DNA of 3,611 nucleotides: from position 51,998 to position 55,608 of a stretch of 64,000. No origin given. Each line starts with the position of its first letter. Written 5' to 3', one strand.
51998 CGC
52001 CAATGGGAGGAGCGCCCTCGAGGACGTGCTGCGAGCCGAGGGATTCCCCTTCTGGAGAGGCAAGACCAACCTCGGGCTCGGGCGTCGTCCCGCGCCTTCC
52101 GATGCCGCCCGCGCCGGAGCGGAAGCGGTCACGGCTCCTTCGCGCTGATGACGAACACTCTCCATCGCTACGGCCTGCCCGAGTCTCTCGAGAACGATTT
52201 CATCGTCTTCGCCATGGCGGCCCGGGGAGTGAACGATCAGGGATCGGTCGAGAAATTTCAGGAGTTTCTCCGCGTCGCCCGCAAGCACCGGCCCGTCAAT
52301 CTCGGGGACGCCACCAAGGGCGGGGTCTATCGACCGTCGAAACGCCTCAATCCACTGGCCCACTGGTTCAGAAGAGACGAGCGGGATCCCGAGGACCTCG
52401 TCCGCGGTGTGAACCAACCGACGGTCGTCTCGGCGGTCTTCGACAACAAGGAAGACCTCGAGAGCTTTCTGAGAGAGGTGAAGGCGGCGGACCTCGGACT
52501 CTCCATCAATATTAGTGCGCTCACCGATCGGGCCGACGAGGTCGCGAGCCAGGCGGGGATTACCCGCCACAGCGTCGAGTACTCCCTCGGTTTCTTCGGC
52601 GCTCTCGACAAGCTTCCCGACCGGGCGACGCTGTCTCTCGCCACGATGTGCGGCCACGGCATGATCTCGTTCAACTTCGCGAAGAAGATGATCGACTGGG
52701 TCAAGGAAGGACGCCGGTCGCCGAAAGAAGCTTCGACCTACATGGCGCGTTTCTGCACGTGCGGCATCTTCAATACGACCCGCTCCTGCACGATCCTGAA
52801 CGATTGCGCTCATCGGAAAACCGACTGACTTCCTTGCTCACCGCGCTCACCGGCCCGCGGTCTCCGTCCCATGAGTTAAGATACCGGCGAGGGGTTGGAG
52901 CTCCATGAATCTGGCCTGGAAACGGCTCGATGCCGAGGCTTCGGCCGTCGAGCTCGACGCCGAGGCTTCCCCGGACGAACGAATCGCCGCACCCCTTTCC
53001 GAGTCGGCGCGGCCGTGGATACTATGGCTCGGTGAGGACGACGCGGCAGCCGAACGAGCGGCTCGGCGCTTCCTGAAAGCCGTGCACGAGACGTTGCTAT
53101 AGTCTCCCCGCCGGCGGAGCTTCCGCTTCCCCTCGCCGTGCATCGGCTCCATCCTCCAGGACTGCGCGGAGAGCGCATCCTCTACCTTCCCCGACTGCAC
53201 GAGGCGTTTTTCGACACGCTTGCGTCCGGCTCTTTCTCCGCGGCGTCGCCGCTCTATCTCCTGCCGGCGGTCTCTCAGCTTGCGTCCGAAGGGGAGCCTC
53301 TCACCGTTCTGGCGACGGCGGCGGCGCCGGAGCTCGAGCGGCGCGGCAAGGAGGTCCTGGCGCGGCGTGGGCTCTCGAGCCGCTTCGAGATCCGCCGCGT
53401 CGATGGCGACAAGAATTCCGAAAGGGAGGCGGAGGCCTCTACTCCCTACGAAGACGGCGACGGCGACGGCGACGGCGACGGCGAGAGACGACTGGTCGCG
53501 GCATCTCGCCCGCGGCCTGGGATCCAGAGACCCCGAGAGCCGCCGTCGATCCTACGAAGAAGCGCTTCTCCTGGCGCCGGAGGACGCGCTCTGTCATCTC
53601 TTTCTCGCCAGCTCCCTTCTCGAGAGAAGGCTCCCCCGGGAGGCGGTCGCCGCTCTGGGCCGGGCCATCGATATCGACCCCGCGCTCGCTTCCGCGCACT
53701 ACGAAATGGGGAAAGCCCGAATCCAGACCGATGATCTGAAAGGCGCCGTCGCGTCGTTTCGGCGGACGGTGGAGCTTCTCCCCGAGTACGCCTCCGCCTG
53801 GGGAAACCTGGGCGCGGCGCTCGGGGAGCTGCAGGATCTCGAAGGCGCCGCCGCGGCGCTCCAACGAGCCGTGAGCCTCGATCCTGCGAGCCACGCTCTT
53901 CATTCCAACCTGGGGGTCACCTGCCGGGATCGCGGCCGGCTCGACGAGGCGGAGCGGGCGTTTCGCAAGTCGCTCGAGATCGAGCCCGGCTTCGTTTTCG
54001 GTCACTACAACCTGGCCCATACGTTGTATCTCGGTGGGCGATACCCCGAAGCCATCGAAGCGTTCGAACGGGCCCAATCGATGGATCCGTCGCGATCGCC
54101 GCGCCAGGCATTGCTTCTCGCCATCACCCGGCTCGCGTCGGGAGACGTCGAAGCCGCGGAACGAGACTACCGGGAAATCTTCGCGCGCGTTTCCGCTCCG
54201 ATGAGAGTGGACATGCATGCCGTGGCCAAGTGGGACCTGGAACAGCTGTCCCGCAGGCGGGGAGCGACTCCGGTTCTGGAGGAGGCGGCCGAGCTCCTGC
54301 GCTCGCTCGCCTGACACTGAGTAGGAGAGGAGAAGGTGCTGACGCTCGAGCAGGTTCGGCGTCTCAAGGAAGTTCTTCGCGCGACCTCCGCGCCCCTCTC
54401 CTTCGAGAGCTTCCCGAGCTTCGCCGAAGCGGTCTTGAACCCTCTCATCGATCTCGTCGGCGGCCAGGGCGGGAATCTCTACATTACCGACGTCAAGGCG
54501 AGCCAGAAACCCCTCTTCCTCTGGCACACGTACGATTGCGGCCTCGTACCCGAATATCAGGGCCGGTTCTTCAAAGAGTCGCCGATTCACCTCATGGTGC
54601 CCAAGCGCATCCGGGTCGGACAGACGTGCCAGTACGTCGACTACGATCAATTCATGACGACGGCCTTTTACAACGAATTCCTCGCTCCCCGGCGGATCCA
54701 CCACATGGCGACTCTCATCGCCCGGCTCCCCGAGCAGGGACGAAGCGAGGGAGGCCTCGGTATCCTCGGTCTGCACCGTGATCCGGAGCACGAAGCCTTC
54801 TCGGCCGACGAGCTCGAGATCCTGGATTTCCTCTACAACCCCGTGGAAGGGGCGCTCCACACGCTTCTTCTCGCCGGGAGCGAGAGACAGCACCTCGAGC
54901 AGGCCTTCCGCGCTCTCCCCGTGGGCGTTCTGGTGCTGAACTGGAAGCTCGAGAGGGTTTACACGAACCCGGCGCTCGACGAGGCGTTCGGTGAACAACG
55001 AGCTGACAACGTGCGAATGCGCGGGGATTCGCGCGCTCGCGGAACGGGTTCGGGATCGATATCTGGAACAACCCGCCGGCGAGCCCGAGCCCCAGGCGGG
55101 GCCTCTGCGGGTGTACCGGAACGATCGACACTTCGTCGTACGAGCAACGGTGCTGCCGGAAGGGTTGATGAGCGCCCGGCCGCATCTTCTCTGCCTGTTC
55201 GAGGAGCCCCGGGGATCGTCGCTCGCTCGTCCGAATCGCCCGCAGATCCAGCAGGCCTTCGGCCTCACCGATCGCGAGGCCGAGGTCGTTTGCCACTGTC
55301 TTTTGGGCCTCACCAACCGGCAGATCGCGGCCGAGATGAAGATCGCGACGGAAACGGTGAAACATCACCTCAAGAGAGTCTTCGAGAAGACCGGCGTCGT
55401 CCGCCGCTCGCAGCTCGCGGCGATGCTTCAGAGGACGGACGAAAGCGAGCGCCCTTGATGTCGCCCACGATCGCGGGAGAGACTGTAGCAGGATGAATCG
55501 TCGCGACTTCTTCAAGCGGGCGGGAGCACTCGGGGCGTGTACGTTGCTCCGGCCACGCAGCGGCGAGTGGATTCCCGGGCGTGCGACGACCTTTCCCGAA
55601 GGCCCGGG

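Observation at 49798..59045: Inositol-phospholipid gene neighbourhood: archaeal-type MIPS, CDP-alcohol phosphatidyltransferase and a DAGK-like lipid kinase, with an uncharacterised ferredoxin-domain gene pair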

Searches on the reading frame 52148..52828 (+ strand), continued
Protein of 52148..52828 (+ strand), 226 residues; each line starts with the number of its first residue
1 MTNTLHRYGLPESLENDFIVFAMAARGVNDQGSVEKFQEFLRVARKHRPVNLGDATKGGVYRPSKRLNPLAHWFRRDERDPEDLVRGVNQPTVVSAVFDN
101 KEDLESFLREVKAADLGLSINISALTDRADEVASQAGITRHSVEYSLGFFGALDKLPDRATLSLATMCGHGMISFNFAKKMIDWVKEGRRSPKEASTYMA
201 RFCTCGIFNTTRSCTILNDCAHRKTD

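Call 75: find_related_loci(query=A4, collection=metagenome_contigs, flank=8000)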
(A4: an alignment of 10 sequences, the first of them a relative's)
Query A4 (211 aa) in metagenome_contigs; peptide patterns used: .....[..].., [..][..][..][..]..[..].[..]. (x = any residue, [..] = any of these).
600 stretches matched a pattern (row limit reached: there are more); 587 encode a relative of the query (tblastn E <= 1e-3); the best 80 are kept; 80 distinct loci.
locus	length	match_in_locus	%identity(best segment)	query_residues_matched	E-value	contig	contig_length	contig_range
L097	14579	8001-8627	71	1-209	2e-100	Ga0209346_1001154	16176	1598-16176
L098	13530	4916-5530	65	1-205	6e-90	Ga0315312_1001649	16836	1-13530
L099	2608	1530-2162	62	1-211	5e-92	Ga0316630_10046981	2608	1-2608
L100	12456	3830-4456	61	1-209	6e-89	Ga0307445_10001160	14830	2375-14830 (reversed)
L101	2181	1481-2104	63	1-208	1e-91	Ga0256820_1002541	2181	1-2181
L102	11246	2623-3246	61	1-207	5e-86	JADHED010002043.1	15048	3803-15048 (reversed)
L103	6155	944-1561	62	1-206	3e-86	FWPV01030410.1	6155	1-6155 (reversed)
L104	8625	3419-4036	61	1-206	1e-85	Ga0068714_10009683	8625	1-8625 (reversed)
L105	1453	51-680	63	1-209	8e-91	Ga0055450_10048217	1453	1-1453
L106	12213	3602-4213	59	1-204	2e-85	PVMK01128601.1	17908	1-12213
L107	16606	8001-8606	59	1-202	6e-85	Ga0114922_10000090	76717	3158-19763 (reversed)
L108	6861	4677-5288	61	1-204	9e-85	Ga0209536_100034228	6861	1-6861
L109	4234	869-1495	61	1-208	2e-84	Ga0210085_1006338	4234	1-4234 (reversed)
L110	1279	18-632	60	1-205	4e-90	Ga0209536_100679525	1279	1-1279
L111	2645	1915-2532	59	1-206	8e-84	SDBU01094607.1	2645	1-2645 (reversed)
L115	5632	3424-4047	59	1-207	3e-81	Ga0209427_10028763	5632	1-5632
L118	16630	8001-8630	57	1-210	2e-80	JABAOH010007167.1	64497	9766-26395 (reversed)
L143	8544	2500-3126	51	1-209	4e-64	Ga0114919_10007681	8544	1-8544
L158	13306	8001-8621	49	1-208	6e-62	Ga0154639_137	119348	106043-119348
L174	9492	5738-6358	46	1-208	3e-59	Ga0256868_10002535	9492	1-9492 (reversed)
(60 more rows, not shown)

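Call 77: search_protein_families(library=pfam, proteins=[L107:10384-11289:+, L174:1822-2808:-, L158:3645-5351:+, L118:9602-10771:+, L097:11439-12941:+, L115:1938-2627:+, L100:2063-2926:+, L108:783-1889:-, L108:3241-3900:+, L143:4956-6290:-], max_evalue=0.00001)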
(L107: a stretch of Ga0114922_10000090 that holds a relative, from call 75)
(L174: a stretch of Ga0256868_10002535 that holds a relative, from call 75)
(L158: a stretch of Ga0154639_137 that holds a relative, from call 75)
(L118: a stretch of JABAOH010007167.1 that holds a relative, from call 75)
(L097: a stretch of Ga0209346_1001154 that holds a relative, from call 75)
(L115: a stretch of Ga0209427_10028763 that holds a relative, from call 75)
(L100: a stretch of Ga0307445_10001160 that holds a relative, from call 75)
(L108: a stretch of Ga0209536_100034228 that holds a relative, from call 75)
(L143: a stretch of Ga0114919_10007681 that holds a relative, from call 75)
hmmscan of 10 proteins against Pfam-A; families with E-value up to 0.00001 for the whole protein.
L107:10384-11289:+ (301 aa): 2 families
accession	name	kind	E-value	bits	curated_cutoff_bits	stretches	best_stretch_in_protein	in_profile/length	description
PF03446.21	NAD_binding_2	-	1.8e-33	116.2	21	1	9-166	1-160/161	NAD binding domain of 6-phosphogluconate dehydrogenase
PF14833.11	NAD_binding_11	-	1.9e-22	80.2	30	1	171-289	1-121/122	NAD-binding of NADP-dependent 3-hydroxyisobutyrate dehydrogenase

L174:1822-2808:- (328 aa): 1 family
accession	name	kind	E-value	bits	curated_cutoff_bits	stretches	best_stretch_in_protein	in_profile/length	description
PF03401.19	TctC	-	8e-51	173.6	27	1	53-323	2-271/274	Tripartite tricarboxylate transporter family receptor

L158:3645-5351:+ (568 aa): 2 families
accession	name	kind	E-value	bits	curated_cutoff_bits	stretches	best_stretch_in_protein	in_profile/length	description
PF02730.20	AFOR_N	-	2.5e-58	197.6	29.8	1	2-204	2-198/199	Aldehyde ferredoxin oxidoreductase, N-terminal domain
PF01314.23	AFOR_C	-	6.5e-53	180.7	27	1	220-537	1-340/385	Aldehyde ferredoxin oxidoreductase, domains 2 & 3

L118:9602-10771:+ (389 aa): 3 families
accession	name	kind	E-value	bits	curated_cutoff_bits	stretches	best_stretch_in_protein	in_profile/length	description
PF01979.26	Amidohydro_1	-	3.3e-35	122.4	25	1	56-382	1-344/345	Amidohydrolase family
PF07969.17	Amidohydro_3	-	1.8e-10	41.3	29.7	1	198-381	264-469/472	Amidohydrolase family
PF22039.1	HUTI_composite_bact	-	1.6e-07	31.3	25.5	1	23-43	1-21/26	Imidazolonepropionase-like composite domain, bacteria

L097:11439-12941:+ (500 aa): 1 family
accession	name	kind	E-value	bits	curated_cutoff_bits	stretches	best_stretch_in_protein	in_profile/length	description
PF01970.21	TctA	-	6.6e-149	496.6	28.9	1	20-441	1-423/423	Tripartite tricarboxylate transporter TctA family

L115:1938-2627:+ (229 aa): 2 families
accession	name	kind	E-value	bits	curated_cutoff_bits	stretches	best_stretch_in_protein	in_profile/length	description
PF07729.17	FCD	-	1.6e-28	100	24.3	1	83-211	2-124/125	FCD domain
PF00392.27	GntR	-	1.5e-20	73.1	27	1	11-72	2-64/64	Bacterial regulatory proteins, gntR family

L100:2063-2926:+ (287 aa): 1 family
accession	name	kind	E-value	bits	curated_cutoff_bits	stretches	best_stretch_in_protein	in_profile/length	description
PF02548.21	Pantoate_transf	-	6e-103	344.2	28.7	1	6-262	2-258/259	Ketopantoate hydroxymethyltransferase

L108:783-1889:- (368 aa): 1 family
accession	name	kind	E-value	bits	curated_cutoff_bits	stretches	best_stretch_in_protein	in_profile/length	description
PF03480.18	DctP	-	2.1e-42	145.8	23.4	1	37-310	3-267/286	Bacterial extracellular solute-binding protein, family 7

L108:3241-3900:+ (219 aa): 1 family
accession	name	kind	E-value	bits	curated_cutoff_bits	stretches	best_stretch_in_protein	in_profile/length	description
PF04199.19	Cyclase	-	6.5e-25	88.4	23.1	1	4-149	1-138/142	Putative cyclase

L143:4956-6290:- (444 aa): 1 family
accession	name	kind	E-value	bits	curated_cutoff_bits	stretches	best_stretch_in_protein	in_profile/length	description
PF06808.19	DctM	-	2.1e-70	238.1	23.8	1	15-434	2-413/413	Tripartite ATP-independent periplasmic transporter, DctM component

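Call 84: search_protein_families(library=pfam, proteins=[L016:11661-13034:-, L017:8946-9782:+, L019:11232-12230:+, L011:9433-10737:+, L023:12901-14055:+, L017:9758-10837:-, L016:15446-16648:+, L016:4913-6433:-, L011:10767-11435:+, L002:9381-10079:-], max_evalue=0.0001)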
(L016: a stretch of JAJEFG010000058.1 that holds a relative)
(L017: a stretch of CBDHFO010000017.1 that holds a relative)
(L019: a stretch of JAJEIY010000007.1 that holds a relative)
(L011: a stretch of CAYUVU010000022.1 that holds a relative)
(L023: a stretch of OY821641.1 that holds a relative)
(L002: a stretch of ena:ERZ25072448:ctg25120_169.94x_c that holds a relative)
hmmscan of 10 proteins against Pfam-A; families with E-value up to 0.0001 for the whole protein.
L016:11661-13034:- (457 aa): 0 families

L017:8946-9782:+ (278 aa): 6 families
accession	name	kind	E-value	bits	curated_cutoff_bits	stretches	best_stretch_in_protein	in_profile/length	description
PF08443.16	RimK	-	1e-25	90.9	21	1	86-273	3-188/188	RimK-like ATP-grasp domain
PF22626.3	LysX_preATP_grasp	-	2.7e-19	69.5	27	1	3-82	1-83/84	LysX preATP-grasp domain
PF02222.28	ATP-grasp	-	7.4e-09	35.9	27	0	93-152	2-62/179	ATP-grasp domain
PF02655.19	ATP-grasp_3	-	1.2e-06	29.2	23.2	0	84-249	1-154/160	ATP-grasp domain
PF02786.22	CPSase_L_D2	-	2.4e-05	24.4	19.8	1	86-186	1-104/211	Carbamoyl-phosphate synthase L chain, ATP binding domain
PF13549.11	ATP-grasp_5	-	5.6e-05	23.1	27.6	0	93-127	18-52/221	ATP-grasp domain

L019:11232-12230:+ (332 aa): 1 family
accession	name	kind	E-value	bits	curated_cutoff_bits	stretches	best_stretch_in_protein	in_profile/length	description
PF00696.33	AA_kinase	-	6.9e-22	78.7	24.9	1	71-313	3-234/234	Amino acid kinase family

L011:9433-10737:+ (434 aa): 2 families
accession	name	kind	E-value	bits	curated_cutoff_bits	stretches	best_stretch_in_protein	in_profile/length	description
PF22698.1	Semialdhyde_dhC_1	-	2.6e-41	141.6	27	1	240-401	1-165/165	Semialdehyde dehydrogenase, dimerisation domain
PF01118.30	Semialdhyde_dh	-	2.2e-23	83.4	26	1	97-231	2-120/121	Semialdehyde dehydrogenase, NAD binding domain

L023:12901-14055:+ (384 aa): 1 family
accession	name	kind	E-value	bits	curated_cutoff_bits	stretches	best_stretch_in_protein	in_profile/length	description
PF00202.27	Aminotran_3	-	3.7e-110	368.8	30.5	1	20-381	11-402/403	Aminotransferase class-III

L017:9758-10837:- (359 aa): 0 families

L016:15446-16648:+ (401 aa): 2 families
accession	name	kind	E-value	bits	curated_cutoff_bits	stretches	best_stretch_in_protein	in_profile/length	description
PF01520.23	Amidase_3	-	9.4e-14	52.3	27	1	348-400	1-52/174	N-acetylmuramoyl-L-alanine amidase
PF07833.16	Cu_amine_oxidN1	-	4.3e-06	27.1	24.2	1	118-208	19-105/108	Copper amine oxidase N-terminal domain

L016:4913-6433:- (506 aa): 1 family
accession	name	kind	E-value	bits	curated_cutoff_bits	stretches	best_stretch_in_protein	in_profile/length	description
PF24893.1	DUF7743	-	1.9e-05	24.7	27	0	239-346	1-96/120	Domain of unknown function (DUF7743)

L011:10767-11435:+ (222 aa): 0 families

L002:9381-10079:- (232 aa): 0 families

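Call 85: search_dna_similar(query=window:52148-52825:+, collection=plasmids, mode=protein, max_evalue=0.00001, max_rows=15)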
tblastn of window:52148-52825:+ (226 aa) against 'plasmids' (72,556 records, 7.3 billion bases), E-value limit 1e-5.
No match.

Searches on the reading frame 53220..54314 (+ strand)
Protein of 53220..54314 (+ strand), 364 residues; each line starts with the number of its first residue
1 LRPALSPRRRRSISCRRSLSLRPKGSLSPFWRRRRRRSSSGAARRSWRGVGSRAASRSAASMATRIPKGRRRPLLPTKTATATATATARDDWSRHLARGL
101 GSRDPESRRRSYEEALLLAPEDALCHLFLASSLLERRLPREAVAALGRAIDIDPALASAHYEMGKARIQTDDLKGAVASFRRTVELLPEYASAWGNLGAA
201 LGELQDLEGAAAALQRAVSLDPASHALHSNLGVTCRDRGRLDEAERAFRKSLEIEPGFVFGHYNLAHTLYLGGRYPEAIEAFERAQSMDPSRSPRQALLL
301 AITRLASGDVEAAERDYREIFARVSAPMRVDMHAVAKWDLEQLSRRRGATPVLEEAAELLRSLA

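Call 4: search_protein_families(library=pfam, proteins=[window:53220-54314:+], max_evalue=0.01)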
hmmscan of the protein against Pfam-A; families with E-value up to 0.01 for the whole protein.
window:53220-54314:+ (364 aa): 19 families
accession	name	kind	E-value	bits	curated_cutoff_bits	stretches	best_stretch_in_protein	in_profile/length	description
PF00515.34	TPR_1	-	1.6e-32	110.4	27.8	3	261-291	3-33/34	Tetratricopeptide repeat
PF07719.23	TPR_2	-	6.8e-31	104.3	27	3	260-291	2-33/34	Tetratricopeptide repeat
PF13414.12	TPR_11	-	1.9e-27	95.1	26.8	4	141-166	12-37/42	TPR repeat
PF13181.12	TPR_8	-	3.8e-24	83.2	25.7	3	191-223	1-33/34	Tetratricopeptide repeat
PF13431.12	TPR_17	-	7.1e-19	66.9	24.4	1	247-280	1-34/34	Tetratricopeptide repeat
PF14559.12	TPR_19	-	8.2e-19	68.1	25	5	237-301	3-66/68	Tetratricopeptide repeat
PF13432.12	TPR_16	-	9.2e-19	68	32.7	3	201-256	7-62/65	Tetratricopeptide repeat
PF13424.12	TPR_12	-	1.1e-14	54.8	30.1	3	226-289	4-75/77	Tetratricopeptide repeat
PF13428.12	TPR_14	-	8.5e-14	51.1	23.5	0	193-232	3-42/44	Tetratricopeptide repeat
PF23914.1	TPR_CcmH_CycH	-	5.5e-11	43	42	1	154-295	13-157/158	Cytochrome c-type biogenesis protein H TPR domain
PF13176.12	TPR_7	-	1.2e-08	34.8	27.9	1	228-255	2-29/36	Tetratricopeptide repeat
PF13174.12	TPR_6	-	1.1e-07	32.5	26.3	0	197-224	6-33/33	Tetratricopeptide repeat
PF13374.12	TPR_10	-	1.1e-07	32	27.5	1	229-254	6-31/42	Tetratricopeptide repeat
PF24575.1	TPR_Slam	-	9.5e-07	29.6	35.2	0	232-281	54-103/104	Surface lipoprotein assembly modifier, N-terminal TPR repeats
PF07721.20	TPR_4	-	4.3e-06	27.3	27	1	226-249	2-25/26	Tetratricopeptide repeat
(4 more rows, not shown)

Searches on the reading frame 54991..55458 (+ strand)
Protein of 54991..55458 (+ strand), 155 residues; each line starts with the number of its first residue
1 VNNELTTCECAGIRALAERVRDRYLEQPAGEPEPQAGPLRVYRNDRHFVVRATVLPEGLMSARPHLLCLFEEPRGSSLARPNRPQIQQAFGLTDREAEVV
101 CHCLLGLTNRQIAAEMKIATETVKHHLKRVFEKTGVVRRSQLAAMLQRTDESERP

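Call 4: search_protein_families(library=pfam, proteins=[window:54991-55458:+], max_evalue=0.01)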
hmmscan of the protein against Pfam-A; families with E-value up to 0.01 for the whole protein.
window:54991-55458:+ (155 aa): 4 families
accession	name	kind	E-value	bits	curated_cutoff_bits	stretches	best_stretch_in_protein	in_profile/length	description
PF00196.25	GerE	-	9e-14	51.3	23.5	1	92-145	3-56/57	Bacterial regulatory proteins, luxR family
PF08281.18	Sigma70_r4_2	-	5.2e-05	23.2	25.7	1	92-131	11-51/54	Sigma-70, region 4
PF04545.22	Sigma70_r4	-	0.00034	20.5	24.1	1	91-133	4-47/50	Sigma-70, region 4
PF01726.22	LexA_DNA_bind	-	0.0017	18.5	23.7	0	108-141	27-60/65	LexA DNA binding domain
